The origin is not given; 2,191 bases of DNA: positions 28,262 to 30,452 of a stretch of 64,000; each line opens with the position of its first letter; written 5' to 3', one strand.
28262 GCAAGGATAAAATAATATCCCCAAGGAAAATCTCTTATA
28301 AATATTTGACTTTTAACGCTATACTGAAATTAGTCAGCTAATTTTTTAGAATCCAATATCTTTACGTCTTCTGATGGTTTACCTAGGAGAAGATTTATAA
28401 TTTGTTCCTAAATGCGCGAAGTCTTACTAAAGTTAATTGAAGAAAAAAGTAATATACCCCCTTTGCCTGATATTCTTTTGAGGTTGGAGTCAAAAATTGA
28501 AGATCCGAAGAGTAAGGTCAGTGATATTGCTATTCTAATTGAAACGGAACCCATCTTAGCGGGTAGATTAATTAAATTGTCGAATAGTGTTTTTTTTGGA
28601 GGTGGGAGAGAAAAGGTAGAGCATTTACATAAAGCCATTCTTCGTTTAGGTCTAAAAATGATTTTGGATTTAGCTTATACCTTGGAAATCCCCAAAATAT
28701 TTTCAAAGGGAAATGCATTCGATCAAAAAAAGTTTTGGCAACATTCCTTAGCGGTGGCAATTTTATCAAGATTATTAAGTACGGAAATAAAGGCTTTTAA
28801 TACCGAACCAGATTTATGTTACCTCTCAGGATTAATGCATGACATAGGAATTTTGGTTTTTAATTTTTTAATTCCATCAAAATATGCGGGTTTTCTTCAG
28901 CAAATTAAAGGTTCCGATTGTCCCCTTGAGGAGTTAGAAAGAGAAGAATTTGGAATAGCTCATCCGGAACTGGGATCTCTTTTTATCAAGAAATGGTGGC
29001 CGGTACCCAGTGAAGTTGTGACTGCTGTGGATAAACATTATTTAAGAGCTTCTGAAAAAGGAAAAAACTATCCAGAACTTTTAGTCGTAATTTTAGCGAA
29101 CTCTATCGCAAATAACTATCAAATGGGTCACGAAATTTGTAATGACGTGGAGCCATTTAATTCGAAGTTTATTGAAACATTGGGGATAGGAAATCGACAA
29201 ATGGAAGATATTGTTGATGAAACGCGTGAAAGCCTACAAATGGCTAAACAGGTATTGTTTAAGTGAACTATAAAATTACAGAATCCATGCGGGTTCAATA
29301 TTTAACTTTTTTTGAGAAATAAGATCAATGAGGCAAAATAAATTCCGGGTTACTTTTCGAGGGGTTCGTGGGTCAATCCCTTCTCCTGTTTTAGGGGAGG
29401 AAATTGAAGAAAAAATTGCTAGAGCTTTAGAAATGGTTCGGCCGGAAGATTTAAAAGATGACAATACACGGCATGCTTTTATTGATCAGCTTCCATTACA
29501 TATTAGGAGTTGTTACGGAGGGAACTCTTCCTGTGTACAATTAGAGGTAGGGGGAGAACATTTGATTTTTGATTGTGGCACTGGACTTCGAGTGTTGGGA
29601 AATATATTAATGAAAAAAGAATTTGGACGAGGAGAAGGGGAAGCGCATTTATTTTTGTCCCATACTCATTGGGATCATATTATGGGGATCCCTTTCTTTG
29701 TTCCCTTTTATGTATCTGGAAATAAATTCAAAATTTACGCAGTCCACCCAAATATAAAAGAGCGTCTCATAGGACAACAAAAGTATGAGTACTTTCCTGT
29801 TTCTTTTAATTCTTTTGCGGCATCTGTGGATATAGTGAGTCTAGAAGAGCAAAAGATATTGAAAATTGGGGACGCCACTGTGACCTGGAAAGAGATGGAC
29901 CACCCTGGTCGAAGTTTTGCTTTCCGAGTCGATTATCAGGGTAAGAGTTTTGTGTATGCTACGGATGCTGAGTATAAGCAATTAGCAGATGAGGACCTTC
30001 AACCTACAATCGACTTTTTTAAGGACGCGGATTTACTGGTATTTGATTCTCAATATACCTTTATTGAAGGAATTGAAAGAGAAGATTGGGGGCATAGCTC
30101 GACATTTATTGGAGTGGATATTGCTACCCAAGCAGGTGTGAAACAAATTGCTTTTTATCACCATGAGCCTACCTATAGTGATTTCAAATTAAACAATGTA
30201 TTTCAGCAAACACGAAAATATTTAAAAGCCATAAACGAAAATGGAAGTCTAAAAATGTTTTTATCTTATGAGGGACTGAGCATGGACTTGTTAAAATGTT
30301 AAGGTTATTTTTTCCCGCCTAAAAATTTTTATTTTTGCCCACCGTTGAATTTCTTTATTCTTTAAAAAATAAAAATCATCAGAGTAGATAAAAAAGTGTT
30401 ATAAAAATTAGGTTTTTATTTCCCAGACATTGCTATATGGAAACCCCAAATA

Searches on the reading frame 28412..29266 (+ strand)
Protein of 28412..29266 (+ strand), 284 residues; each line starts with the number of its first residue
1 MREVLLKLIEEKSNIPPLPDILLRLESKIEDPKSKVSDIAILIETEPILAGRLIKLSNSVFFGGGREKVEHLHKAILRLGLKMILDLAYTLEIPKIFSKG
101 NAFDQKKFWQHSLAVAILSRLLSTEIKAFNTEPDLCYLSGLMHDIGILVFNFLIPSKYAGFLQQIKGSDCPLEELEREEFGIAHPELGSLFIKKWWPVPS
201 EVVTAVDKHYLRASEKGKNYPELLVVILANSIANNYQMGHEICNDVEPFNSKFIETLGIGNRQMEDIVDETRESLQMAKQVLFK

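Call 69: search_protein_families(library=pfam, proteins=[window:28412-29266:+], max_evalue=0.00001)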
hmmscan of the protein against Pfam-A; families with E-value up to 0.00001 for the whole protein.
window:28412-29266:+ (284 aa): 2 families
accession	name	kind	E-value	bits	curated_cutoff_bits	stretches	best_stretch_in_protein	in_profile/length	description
PF08668.18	HDOD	-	9.9e-47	159.4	22.9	1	15-210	1-194/196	HDOD domain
PF01966.28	HD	-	3e-07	31.2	22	1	109-214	2-90/116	HD domain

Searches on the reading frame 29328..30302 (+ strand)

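Call 69: search_protein_families(library=pfam, proteins=[window:29328-30302:+], max_evalue=0.00001)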
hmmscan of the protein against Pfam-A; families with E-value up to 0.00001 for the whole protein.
window:29328-30302:+ (324 aa): 2 families
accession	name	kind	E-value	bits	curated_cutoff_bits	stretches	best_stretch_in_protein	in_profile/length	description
PF12706.13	Lactamase_B_2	-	1.8e-14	54.2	27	1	80-279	4-200/200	Beta-lactamase superfamily domain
PF00753.33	Lactamase_B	-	4.4e-07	30.5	22.7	1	64-126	3-65/196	Metallo-beta-lactamase superfamily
